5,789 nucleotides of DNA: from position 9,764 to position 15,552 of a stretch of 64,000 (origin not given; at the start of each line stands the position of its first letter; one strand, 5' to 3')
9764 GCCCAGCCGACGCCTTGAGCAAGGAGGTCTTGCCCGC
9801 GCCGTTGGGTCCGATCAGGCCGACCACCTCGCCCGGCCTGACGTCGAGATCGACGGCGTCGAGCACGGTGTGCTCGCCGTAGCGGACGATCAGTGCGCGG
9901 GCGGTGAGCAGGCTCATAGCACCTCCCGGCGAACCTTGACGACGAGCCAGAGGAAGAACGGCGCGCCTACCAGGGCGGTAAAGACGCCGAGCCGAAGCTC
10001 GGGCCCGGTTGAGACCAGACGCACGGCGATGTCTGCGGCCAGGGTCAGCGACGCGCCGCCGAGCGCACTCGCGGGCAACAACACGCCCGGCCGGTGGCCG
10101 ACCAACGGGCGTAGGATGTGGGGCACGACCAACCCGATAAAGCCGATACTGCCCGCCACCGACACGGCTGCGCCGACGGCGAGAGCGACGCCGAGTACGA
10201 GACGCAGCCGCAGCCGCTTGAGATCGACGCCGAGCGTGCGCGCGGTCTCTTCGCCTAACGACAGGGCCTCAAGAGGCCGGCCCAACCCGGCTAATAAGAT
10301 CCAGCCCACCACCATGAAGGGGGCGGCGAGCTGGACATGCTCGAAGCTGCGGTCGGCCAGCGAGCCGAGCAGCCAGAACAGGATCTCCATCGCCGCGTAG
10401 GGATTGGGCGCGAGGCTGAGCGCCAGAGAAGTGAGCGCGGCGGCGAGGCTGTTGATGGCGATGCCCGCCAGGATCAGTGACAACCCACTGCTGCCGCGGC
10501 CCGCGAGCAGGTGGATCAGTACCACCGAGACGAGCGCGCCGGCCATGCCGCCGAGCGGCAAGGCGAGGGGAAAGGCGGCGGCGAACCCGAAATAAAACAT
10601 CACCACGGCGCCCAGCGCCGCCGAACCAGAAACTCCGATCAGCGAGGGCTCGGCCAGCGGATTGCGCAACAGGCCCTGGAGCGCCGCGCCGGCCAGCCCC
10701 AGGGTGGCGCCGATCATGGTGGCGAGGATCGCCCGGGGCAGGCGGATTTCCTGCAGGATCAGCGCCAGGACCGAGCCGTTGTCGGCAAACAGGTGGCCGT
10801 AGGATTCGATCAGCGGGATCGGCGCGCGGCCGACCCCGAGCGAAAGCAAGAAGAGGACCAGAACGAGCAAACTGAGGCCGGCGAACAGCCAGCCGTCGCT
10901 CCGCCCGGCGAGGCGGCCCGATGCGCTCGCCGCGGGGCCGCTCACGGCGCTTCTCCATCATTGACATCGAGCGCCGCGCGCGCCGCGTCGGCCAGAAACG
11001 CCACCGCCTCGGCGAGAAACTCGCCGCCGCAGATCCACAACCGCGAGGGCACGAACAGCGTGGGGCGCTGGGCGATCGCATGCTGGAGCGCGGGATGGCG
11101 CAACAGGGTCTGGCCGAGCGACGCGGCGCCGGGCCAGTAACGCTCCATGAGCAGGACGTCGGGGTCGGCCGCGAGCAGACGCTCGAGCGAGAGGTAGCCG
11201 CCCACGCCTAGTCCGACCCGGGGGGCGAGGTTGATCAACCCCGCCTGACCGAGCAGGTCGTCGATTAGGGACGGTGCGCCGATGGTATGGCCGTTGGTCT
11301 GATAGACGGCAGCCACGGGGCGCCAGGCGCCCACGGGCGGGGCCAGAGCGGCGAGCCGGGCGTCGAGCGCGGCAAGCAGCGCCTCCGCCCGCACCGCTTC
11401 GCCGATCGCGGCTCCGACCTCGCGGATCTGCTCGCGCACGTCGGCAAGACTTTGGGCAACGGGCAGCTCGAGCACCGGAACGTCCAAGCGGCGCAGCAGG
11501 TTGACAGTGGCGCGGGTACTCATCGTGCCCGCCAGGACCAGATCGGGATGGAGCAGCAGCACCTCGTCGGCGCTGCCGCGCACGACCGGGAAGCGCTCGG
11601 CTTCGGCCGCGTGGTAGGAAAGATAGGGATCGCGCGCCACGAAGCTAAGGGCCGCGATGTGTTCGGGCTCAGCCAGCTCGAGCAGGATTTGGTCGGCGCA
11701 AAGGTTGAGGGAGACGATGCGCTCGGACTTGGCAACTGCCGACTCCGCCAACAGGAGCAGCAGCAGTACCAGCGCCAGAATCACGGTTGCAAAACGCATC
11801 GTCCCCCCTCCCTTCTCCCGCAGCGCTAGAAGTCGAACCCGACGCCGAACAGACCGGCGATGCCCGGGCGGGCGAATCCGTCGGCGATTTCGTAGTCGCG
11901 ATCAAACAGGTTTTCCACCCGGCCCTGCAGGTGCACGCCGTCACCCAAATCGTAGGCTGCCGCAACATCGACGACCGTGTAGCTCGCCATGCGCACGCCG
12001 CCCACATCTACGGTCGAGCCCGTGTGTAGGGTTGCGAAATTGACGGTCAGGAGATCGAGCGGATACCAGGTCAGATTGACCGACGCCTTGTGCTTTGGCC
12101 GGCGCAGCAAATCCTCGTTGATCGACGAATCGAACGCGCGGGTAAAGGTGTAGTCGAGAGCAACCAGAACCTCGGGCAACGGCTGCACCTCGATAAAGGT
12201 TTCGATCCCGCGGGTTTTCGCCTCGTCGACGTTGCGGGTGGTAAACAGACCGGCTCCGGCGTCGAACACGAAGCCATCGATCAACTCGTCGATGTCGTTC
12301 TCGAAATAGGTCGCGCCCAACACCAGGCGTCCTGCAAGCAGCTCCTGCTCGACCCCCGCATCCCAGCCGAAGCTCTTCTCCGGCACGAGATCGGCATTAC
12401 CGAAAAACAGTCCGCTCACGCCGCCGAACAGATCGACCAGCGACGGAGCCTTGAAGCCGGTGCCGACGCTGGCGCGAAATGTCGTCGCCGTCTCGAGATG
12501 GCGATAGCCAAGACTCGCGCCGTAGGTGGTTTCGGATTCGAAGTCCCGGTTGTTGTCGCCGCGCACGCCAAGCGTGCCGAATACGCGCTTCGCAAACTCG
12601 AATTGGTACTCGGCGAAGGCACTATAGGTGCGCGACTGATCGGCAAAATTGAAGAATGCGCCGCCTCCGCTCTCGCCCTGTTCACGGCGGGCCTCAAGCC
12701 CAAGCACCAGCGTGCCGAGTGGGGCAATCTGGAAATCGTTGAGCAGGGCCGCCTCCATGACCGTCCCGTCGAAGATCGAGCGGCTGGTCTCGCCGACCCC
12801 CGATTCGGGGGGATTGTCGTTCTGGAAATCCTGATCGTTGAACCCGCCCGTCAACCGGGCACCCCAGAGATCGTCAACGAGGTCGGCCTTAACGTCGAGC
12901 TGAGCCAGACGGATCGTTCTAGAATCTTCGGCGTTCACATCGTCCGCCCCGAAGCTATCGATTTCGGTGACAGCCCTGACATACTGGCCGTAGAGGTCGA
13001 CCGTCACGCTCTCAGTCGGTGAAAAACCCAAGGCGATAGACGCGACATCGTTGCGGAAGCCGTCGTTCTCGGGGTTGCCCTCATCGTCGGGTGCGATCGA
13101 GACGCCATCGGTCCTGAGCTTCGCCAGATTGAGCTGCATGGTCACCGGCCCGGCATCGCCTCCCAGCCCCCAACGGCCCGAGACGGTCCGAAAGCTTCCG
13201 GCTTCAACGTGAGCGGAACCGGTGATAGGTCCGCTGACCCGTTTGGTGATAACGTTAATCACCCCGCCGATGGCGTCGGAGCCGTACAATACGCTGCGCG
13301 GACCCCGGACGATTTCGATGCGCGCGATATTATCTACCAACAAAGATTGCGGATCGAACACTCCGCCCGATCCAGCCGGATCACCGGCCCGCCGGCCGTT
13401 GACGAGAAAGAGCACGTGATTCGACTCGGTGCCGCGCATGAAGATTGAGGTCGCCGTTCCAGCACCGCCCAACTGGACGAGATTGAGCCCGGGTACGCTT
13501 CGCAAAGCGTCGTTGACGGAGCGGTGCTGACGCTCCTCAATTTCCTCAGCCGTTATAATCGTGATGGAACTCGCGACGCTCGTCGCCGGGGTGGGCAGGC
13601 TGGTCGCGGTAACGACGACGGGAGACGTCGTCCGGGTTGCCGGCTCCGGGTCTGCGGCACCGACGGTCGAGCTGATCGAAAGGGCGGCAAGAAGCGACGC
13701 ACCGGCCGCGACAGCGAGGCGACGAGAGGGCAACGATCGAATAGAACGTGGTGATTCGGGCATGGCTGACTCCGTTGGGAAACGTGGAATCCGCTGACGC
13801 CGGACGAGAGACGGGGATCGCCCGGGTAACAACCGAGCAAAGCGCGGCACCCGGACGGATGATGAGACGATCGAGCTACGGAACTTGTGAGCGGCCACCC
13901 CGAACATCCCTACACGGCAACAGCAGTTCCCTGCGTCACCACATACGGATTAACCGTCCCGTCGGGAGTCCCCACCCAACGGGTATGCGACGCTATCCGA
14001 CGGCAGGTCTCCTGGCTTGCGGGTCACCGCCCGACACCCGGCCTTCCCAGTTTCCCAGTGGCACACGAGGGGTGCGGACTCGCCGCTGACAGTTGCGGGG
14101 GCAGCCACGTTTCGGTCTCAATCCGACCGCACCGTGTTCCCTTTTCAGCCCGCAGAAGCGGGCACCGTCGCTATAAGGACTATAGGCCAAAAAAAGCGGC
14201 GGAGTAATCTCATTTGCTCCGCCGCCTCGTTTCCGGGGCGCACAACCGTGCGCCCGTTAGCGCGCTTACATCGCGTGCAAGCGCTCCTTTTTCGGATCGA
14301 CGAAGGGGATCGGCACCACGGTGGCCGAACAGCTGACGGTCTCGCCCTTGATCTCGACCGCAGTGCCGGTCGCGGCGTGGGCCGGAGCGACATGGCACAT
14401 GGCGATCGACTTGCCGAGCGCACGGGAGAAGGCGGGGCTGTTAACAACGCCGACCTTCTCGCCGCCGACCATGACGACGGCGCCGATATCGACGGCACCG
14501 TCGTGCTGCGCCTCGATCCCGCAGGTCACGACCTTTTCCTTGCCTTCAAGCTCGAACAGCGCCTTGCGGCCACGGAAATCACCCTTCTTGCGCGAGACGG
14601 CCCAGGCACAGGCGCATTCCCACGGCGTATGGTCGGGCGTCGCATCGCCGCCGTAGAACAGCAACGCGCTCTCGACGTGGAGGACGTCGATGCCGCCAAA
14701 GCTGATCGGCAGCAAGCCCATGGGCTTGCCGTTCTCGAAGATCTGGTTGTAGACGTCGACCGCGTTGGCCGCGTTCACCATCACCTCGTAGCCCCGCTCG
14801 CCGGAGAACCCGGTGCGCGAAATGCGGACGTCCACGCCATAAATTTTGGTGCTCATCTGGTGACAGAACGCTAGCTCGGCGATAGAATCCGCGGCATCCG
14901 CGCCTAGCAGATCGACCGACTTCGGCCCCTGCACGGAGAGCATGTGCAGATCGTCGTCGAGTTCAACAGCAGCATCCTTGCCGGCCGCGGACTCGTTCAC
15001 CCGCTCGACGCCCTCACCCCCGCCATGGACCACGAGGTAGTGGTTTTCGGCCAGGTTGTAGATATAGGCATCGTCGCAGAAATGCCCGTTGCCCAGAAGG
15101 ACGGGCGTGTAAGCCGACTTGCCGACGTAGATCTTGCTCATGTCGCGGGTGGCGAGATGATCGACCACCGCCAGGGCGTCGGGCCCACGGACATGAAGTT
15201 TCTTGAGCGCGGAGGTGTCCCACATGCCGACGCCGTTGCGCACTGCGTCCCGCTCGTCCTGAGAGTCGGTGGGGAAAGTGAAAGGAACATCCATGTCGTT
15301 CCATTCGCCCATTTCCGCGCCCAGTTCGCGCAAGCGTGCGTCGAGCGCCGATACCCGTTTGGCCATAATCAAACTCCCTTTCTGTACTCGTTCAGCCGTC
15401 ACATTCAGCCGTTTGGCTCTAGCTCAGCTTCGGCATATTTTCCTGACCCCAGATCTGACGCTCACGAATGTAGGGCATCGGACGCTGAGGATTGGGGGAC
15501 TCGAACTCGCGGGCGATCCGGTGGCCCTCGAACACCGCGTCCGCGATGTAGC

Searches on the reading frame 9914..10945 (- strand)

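Call 72: search_protein_families(library=pfam, proteins=[window:9914-10945:-], max_evalue=0.00001)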
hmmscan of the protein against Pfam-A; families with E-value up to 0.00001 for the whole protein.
window:9914-10945:- (343 aa): 1 family
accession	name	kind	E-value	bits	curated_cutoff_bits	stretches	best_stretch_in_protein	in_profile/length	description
PF01032.23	FecCD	-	7.5e-86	288.4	26.5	1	27-337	1-311/311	FecCD transport family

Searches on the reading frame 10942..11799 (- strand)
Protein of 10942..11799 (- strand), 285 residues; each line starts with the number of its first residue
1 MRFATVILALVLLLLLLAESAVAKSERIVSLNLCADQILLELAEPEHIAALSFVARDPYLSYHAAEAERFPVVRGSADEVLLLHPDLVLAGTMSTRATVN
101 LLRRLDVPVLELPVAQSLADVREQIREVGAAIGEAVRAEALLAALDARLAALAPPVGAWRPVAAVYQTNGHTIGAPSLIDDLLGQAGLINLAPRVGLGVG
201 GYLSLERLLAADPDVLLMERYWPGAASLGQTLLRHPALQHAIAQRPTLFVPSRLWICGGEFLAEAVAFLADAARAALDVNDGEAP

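Call 73: search_protein_families(library=pfam, proteins=[window:10942-11799:-], max_evalue=0.00001)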
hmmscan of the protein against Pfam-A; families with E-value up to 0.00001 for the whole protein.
window:10942-11799:- (285 aa): 1 family
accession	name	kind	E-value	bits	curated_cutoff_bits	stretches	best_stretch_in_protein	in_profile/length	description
PF01497.23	Peripla_BP_2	-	2.2e-22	80.1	27.5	1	28-241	1-220/235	Periplasmic binding protein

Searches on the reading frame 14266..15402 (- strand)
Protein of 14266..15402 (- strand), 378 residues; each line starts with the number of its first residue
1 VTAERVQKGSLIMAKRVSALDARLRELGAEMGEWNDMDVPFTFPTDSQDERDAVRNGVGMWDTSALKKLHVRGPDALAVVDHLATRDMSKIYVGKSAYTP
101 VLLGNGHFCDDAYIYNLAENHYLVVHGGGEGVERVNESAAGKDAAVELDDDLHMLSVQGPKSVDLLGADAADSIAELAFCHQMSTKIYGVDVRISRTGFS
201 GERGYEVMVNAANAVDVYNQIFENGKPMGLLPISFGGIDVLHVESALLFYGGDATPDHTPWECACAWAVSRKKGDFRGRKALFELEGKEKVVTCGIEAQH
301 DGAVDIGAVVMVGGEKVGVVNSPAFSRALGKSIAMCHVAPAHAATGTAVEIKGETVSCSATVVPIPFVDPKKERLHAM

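Call 72: search_protein_families(library=pfam, proteins=[window:14266-15402:-], max_evalue=0.00001)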
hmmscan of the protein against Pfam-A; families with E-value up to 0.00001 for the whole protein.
window:14266-15402:- (378 aa): 2 families
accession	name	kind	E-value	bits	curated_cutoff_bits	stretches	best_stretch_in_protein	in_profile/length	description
PF01571.26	GCV_T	-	3.5e-61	207.1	25.6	1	20-268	1-255/255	Aminomethyltransferase folate-binding domain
PF08669.17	GCV_T_C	-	7.7e-14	51.8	25.9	1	294-369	4-80/80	Glycine cleavage T-protein C-terminal barrel domain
